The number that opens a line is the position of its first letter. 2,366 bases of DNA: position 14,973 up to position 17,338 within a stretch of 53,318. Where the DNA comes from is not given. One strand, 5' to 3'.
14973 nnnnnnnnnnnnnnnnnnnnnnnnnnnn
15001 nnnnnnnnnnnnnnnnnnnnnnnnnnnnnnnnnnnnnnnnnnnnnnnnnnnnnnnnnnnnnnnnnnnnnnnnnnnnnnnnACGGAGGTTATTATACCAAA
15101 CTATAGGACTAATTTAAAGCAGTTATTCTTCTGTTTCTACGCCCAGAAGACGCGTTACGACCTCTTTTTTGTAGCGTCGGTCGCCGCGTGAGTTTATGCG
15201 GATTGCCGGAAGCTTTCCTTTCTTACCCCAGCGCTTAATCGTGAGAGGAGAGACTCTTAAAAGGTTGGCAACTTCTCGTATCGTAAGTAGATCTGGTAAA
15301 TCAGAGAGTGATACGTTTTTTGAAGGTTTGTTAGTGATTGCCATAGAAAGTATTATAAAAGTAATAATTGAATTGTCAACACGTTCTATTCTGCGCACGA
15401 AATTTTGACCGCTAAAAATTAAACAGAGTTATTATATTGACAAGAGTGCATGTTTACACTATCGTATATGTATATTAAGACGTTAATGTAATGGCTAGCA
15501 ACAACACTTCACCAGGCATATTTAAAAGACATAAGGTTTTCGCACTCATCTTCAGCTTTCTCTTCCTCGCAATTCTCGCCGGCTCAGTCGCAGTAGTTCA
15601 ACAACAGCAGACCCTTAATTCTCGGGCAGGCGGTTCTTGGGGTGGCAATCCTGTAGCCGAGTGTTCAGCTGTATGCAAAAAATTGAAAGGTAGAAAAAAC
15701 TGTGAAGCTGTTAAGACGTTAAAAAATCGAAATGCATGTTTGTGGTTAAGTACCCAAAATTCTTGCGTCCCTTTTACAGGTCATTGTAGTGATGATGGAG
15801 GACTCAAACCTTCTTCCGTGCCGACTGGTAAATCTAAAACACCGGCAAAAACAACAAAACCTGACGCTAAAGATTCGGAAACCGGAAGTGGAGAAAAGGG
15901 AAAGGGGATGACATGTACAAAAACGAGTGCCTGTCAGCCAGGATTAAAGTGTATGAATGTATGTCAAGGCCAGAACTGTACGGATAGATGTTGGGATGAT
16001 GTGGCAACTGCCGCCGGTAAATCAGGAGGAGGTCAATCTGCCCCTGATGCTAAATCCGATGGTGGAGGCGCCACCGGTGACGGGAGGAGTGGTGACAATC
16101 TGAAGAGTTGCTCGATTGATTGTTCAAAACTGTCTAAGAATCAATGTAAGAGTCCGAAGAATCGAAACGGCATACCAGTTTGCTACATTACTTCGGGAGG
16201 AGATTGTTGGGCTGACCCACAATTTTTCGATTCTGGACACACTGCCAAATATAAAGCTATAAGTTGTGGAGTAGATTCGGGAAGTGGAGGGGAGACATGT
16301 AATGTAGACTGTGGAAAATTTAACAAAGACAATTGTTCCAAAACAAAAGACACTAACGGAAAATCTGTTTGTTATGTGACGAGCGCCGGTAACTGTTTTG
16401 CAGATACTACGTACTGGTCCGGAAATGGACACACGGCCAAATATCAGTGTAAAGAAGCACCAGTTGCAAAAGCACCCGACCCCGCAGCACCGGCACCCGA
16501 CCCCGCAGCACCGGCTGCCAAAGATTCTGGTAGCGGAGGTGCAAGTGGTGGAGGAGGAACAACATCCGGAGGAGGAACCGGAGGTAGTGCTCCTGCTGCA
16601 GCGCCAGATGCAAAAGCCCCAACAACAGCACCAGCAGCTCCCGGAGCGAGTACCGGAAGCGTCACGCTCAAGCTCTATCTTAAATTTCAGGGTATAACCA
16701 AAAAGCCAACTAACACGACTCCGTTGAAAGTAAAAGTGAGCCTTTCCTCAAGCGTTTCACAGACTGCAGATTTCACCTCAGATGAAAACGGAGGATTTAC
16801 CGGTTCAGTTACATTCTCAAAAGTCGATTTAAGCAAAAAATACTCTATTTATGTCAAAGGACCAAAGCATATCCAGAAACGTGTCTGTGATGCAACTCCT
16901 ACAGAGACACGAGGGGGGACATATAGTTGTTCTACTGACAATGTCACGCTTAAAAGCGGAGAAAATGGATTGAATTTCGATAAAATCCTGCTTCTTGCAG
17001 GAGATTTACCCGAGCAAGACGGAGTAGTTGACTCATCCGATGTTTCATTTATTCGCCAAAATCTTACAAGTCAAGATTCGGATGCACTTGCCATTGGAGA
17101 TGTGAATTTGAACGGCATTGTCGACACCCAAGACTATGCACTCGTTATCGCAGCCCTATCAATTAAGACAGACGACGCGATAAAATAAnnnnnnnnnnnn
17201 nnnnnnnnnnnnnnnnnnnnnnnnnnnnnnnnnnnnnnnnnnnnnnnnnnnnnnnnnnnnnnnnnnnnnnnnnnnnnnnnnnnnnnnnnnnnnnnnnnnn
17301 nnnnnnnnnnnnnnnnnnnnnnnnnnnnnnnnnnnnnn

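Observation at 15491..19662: Five-gene cohesin/dockerin/LPXTG surface module with a triplicated Cys-rich domain, next to a divergent excisionase-type HTH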

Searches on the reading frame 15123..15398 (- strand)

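Call 3: search_protein_families(library=pfam, proteins=[window:15123-15398:-], max_evalue=1)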
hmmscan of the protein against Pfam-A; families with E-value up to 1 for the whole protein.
window:15123-15398:- (91 aa): 6 families
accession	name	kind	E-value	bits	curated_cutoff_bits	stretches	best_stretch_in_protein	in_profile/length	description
PF13411.12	MerR_1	-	1.3e-09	38.4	21.6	1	39-86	2-48/69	MerR HTH family regulatory protein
PF12728.13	HTH_17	-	2.1e-09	37.9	27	1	37-81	1-43/51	Helix-turn-helix domain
PF00376.29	MerR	-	3.3e-08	33.7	28.2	1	39-76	1-38/38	MerR family regulatory protein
PF13542.12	HTH_Tnp_ISL3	-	0.029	14.3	27.4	1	39-57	28-46/51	Helix-turn-helix domain of transposase family ISL3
PF10743.14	Phage_Cox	-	0.15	12.3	27.5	1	35-69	9-43/87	Regulatory phage protein cox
PF20038.5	HTH_59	-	0.16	12.4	27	1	33-66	3-38/66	Helix-turn-helix domain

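Call 4: search_protein_families(library=ncbifam, proteins=[window:15123-15398:-], max_evalue=1)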
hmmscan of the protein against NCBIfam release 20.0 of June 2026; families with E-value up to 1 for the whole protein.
window:15123-15398:- (91 aa): 8 families
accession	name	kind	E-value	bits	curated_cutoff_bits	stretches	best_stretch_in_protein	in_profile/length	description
NF033787.1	HTH_BldC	subfamily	3.3e-12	46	77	1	37-85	2-49/49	BldC family transcriptional regulator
TIGR01764.1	excise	domain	4.1e-08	33.4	28.8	1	37-82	1-44/49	excisionase family DNA-binding protein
NF033518.0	transpos_IS607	equivalog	8.3e-06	25.5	110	1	42-90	2-49/187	IS607 family transposase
NF047737.1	antiphage_MADS1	equivalog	2.7e-05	24.3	80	1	37-78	3-42/49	methylation-associated defense system helix-turn-helix domain-containing protein MAD1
NF009648.0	PRK13182.1-4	equivalog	0.0096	16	170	1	41-87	4-49/184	chromosome-anchoring protein RacA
NF046037.1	carphisopro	domain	0.038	14.2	38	1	40-67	11-38/54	carph-isopro domain-containing protein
TIGR02051.1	MerR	equivalog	0.067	13.4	150.85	1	39-85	1-47/124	mercury resistance transcriptional regulator MerR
TIGR03453.1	partition_RepA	equivalog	0.083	11.7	348.45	1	38-84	34-80/387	plasmid partitioning protein RepA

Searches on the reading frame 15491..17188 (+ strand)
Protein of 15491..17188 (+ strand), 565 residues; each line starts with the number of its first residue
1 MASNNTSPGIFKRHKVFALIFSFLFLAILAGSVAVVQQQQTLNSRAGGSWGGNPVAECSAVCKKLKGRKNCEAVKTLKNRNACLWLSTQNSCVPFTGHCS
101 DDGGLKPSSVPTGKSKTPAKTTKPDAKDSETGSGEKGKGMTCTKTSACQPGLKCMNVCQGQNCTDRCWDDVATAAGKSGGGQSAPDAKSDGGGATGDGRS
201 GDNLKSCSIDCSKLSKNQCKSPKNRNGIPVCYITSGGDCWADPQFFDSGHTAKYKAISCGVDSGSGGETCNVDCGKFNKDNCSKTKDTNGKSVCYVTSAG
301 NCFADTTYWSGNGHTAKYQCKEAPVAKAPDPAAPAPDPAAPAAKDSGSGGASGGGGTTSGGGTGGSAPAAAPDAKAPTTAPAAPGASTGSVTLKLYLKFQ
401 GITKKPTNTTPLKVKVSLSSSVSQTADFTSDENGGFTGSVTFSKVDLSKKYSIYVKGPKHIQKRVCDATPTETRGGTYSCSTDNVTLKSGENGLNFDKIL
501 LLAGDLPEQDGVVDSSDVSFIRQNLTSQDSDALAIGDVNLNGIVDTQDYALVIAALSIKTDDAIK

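Call 3: search_protein_families(library=pfam, proteins=[window:15491-17188:+], max_evalue=1)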
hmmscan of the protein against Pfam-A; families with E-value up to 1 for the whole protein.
window:15491-17188:+ (565 aa): 1 family
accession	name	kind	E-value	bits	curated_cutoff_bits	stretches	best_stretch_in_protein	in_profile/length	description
PF00404.24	Dockerin_1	-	4.3e-06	27.3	22.9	1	509-556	6-56/57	Dockerin type I domain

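Call 4: search_protein_families(library=ncbifam, proteins=[window:15491-17188:+], max_evalue=1)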
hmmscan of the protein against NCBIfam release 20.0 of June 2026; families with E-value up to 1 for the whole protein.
window:15491-17188:+ (565 aa): 0 families

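Call 11: find_homologous_proteins(query=window:15491-17188:+, max_evalue=0.001)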
Query window:15491-17188:+ (565 aa): 2 proteins with E <= 0.001 among 8000 candidates.
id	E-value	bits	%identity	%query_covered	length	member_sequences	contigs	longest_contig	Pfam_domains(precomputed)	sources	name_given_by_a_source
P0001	5.6e-89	318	67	32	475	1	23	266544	PF00404.25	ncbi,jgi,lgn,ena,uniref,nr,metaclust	ncbi:hypothetical protein A3G67_00295 [Candidatus Roizmanbacteria bacterium RIFCSPLOWO2_12_FULL_40_1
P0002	1.7e-83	299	61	34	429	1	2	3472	PF00404.25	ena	-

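Call 14: find_encoding_contigs(protein=P0001, flank=10000, max_places=4)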
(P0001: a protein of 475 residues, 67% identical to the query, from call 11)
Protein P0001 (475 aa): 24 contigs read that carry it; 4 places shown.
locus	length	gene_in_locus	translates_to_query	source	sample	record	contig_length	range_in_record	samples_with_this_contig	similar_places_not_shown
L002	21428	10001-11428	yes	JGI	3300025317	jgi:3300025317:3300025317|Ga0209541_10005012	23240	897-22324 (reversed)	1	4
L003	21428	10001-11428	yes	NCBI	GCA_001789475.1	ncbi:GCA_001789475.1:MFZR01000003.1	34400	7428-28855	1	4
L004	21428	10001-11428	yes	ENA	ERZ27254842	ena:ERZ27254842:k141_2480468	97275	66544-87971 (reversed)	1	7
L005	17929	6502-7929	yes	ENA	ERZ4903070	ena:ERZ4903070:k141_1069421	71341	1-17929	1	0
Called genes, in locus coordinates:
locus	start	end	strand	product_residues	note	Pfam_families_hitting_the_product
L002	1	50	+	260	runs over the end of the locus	PF01061:ABC2_membrane, PF12698:ABC2_membrane_3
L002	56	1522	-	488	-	-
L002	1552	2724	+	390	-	PF04932:Wzy_C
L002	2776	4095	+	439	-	PF00696:AA_kinase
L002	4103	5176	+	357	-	PF00704:Glyco_hydro_18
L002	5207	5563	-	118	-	-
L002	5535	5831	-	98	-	PF01541:GIY-YIG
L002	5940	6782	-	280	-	PF00462:Glutaredoxin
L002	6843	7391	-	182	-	PF01195:Pept_tRNA_hydro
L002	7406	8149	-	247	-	PF13453:Zn_ribbon_TFIIB (faint)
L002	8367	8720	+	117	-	-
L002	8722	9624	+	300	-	-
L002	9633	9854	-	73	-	PF12728:HTH_17, PF00376:MerR, PF13411:MerR_1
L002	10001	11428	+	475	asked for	PF00404:Dockerin_1 (weak)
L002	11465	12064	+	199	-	PF00963:Cohesin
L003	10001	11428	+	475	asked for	PF00404:Dockerin_1 (weak)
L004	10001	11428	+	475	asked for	PF00404:Dockerin_1 (weak)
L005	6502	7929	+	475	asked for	PF00404:Dockerin_1 (weak)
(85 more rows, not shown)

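Call 68: predict_structure(alignment_id=A3)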
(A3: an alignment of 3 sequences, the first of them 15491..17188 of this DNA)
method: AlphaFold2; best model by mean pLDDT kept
length: 565 residues; sequences in the alignment: 3
mean_pLDDT: 37.3   pTM: 0.27
mean pLDDT of the five models: 37.3, 37.2, 35.4, 34.0, 33.9
residues with pLDDT >= 90: 0; 70-90: 19; 50-70: 71; < 50: 475
segments of 3 or more residues with pLDDT < 50: 1-12, 27-385, 400-402, 458-484, 497-565
pLDDT, mean of each block of 10 residues (from residue 1): 39 53 52 39 33 37 37 30 30 31 31 26 28 28 37 42 38 28 26 26 26 33 34 28 28 24 27 32 33 31 28 29 30 39 37 36 35 33 54 62 50 61 68 70 71 50 35 28 50 47 30 27 32 33 32 35 32
secondary structure, 60 per line:
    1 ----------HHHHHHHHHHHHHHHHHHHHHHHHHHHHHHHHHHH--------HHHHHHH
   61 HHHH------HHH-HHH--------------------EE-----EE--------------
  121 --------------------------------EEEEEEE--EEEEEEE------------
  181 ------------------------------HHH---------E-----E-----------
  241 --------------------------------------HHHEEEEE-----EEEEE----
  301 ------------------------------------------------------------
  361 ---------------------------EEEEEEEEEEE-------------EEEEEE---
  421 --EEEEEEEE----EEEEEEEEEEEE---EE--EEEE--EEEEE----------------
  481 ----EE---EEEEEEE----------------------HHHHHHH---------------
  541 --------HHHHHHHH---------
elements in order: H11-45 H54-64 E153-159 E162-168 E282-286 E292-296 E388-398 E412-417 E423-430 E435-446 E454-457 E460-464 E490-496 H519-525 H549-556

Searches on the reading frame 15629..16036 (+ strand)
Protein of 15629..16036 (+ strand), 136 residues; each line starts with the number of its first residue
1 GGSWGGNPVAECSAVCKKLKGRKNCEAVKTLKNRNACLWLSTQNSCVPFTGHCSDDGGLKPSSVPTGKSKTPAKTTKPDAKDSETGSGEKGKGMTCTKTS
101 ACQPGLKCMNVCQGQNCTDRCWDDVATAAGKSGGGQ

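Call 78: search_protein_families(library=pfam, proteins=[window:15629-16036:+], max_evalue=10)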
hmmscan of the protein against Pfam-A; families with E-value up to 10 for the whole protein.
seq(136 aa): 2 families
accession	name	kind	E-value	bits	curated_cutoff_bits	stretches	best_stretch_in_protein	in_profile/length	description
PF15030.11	DUF4527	-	0.13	12.1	29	1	59-123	173-239/277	Protein of unknown function (DUF4527)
PF00451.25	Toxin_2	-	1.4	9.7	25.1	1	10-25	7-24/32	Scorpion short toxin, BmKK2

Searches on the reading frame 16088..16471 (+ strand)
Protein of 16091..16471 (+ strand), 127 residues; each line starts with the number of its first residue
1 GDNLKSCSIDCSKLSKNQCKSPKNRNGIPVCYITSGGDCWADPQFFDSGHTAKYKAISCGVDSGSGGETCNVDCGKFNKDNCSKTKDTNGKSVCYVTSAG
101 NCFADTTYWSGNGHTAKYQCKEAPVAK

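Call 32: search_protein_representatives(protein=window:16088-16465:+)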
Query: 126 residues. Proteins with E-value up to 0.001 (for the whole library): 0; up to 1e-10: 0; up to 1e-30: 0. The best 0 are listed.

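Call 78: search_protein_families(library=pfam, proteins=[window:16091-16471:+], max_evalue=10)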
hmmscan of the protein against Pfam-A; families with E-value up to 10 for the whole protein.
seq(127 aa): 1 family
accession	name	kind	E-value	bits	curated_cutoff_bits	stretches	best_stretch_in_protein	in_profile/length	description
PF04438.22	zf-HIT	-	0.54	10.5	24.7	2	3-13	20-30/30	HIT zinc finger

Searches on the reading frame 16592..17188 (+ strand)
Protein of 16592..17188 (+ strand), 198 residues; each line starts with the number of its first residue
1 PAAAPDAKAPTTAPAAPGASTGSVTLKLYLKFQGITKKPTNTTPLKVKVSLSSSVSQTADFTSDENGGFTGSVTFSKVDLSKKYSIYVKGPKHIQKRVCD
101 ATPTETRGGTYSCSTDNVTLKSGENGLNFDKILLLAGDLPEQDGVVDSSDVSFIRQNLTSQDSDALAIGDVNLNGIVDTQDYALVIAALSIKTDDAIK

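Call 35: search_solved_structures(query=window:16592-17188:+, max_evalue=1, show_alignments=2)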
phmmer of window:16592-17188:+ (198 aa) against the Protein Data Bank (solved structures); distinct sequences matched with E-value up to 1: 3.
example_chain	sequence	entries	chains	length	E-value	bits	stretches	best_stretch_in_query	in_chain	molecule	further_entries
5lxv_B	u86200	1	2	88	0.087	16.2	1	136-182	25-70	Carbohydrate-binding protein WP_009985128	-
1acx_A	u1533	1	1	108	0.23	14.8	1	94-135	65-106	ACTINOXANTHIN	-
2ccl_B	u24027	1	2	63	0.41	14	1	134-185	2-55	ENDO-1,4-BETA-XYLANASE Y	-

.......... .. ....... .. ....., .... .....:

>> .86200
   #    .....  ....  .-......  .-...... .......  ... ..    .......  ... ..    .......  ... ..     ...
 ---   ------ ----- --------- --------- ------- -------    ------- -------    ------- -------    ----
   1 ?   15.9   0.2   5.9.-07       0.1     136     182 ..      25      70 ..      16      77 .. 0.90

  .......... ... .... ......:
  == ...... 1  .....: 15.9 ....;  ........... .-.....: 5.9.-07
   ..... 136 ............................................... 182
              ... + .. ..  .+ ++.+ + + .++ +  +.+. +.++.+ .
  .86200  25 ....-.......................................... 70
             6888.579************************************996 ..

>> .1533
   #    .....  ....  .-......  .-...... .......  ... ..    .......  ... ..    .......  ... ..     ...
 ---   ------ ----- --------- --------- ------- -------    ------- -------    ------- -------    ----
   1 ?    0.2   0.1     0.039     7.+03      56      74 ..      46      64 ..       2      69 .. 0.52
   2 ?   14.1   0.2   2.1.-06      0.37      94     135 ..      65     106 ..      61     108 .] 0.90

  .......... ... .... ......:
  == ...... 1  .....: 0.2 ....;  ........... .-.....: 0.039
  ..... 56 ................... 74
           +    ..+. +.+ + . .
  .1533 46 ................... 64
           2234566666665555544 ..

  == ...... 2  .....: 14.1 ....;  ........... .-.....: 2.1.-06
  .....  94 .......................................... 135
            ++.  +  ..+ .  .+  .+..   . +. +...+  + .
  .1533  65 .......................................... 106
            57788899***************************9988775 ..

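Call 77: search_solved_structures(query=A4, max_evalue=1, show_alignments=2)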
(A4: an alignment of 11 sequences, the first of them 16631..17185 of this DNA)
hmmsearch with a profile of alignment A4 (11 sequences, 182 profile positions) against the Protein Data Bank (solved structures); distinct sequences matched with E-value up to 1: 28.
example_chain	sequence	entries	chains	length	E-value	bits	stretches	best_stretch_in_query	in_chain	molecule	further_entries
5lxv_B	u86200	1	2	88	9.6e-06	28.9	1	121-169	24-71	Carbohydrate-binding protein WP_009985128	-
2y3n_B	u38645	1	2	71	0.00077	22.7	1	121-172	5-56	CELLULOSOMAL FAMILY-48 PROCESSIVE GLYCOSIDE HYDROLASE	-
3ul4_B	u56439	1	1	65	0.0019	21.4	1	119-168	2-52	Cellulosome enzyme, dockerin type I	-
6kg9_A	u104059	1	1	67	0.0045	20.2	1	121-174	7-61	And cellulose-binding endoglucanase family 9 CelL ortholog dockerin domain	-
6kge_D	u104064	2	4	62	0.0084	19.3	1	121-173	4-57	And cellulose-binding endoglucanase family 9 CelL ortholog dockerin domain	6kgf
6kgc_B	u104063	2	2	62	0.0091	19.2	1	121-173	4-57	And cellulose-binding endoglucanase family 9 CelL ortholog dockerin domain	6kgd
4wi0_B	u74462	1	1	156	0.013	18.7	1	113-171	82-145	Cellulosomal scaffoldin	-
4u3s_B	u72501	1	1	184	0.015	18.4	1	113-171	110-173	Cellulosomal scaffoldin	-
5k39_B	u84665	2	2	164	0.02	18.1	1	118-173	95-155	Dockerin module from a protein of unknown function | Ig domain protein group 2 domain protein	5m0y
2vn6_B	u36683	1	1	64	0.021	18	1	121-171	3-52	ENDOGLUCANASE A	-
2b59_B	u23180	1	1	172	0.027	17.6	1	108-171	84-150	Cellulosomal scaffolding protein A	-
5nrm_B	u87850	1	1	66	0.044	16.9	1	123-171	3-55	DocCel5: Type I dockerin repeat domain from A. cellulolyticus family 5 endoglucanase WP_01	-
2vn5_B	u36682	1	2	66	0.051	16.7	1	121-171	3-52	ENDOGLUCANASE A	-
3kcp_A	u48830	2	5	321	0.064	16.4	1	109-171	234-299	Cellulosomal-scaffolding protein A | Cellulosome anchoring protein cohesin region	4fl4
4cj0_A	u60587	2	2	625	0.073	16.2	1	106-170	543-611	ENDOGLUCANASE D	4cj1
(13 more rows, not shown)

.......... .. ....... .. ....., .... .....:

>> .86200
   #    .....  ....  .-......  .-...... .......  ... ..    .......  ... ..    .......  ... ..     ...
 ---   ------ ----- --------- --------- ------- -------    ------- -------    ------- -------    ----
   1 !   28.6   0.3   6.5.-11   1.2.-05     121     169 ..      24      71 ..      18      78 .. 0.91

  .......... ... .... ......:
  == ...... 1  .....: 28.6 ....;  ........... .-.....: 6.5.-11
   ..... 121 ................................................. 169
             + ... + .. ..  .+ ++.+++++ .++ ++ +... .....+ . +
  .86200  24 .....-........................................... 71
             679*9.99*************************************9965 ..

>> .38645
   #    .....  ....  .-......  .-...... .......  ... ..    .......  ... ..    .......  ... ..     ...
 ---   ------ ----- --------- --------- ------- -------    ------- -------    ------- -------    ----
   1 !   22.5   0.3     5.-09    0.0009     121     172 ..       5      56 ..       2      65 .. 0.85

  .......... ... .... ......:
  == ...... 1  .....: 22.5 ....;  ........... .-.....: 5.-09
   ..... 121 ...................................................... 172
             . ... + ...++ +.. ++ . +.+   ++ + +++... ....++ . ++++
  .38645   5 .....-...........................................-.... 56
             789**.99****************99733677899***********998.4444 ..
